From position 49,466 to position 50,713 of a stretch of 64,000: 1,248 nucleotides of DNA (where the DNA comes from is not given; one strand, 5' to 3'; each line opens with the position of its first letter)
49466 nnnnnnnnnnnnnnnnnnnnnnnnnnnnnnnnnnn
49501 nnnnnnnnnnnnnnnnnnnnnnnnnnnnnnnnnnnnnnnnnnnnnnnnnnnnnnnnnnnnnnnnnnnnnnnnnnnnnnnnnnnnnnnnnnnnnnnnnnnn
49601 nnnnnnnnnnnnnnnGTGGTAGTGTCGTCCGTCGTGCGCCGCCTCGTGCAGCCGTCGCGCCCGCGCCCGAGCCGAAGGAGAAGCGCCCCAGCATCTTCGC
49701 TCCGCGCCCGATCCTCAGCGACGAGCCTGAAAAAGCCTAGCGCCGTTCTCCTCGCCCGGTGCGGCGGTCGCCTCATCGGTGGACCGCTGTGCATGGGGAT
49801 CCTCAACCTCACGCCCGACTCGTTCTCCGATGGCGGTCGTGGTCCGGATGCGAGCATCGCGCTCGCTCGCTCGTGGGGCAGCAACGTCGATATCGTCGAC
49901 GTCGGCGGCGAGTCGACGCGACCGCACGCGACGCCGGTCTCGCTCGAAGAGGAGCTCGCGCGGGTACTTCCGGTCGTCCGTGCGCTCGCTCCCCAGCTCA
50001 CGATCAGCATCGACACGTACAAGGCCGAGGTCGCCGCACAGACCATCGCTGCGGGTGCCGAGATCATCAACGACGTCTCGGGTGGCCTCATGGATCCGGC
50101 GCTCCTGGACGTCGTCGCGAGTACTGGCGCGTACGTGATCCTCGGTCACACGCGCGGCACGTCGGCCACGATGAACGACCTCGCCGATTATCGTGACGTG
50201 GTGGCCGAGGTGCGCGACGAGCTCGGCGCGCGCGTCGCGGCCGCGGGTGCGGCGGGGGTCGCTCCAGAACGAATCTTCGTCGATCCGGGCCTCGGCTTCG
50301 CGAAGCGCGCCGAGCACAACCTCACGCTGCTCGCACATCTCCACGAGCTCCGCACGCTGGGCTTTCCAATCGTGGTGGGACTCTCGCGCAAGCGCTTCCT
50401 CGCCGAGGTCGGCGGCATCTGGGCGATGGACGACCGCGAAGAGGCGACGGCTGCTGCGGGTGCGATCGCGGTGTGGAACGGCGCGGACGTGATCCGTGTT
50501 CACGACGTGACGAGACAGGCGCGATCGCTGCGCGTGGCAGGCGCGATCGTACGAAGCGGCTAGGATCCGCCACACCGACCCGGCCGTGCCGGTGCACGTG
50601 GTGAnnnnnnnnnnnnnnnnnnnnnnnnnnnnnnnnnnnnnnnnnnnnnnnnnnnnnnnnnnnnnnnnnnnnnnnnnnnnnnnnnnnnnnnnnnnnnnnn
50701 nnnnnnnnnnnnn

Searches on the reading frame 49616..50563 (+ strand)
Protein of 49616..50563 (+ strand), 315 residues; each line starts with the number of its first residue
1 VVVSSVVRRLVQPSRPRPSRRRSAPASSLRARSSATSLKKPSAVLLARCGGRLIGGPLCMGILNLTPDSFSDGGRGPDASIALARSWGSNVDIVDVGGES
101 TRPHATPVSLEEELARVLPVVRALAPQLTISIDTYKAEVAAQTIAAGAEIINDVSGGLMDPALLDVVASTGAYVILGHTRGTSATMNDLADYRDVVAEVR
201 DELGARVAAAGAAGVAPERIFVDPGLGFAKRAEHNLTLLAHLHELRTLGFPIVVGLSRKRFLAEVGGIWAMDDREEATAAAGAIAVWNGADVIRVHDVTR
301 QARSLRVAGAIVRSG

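Call 43: search_protein_families(library=pfam, proteins=[window:49616-50563:+], max_evalue=0.0001)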
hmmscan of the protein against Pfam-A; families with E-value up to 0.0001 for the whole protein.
window:49616-50563:+ (315 aa): 1 family
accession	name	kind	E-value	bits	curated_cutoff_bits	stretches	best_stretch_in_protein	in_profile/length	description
PF00809.28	Pterin_bind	-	1.1e-73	248.3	25.5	1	60-296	1-244/244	Pterin binding enzyme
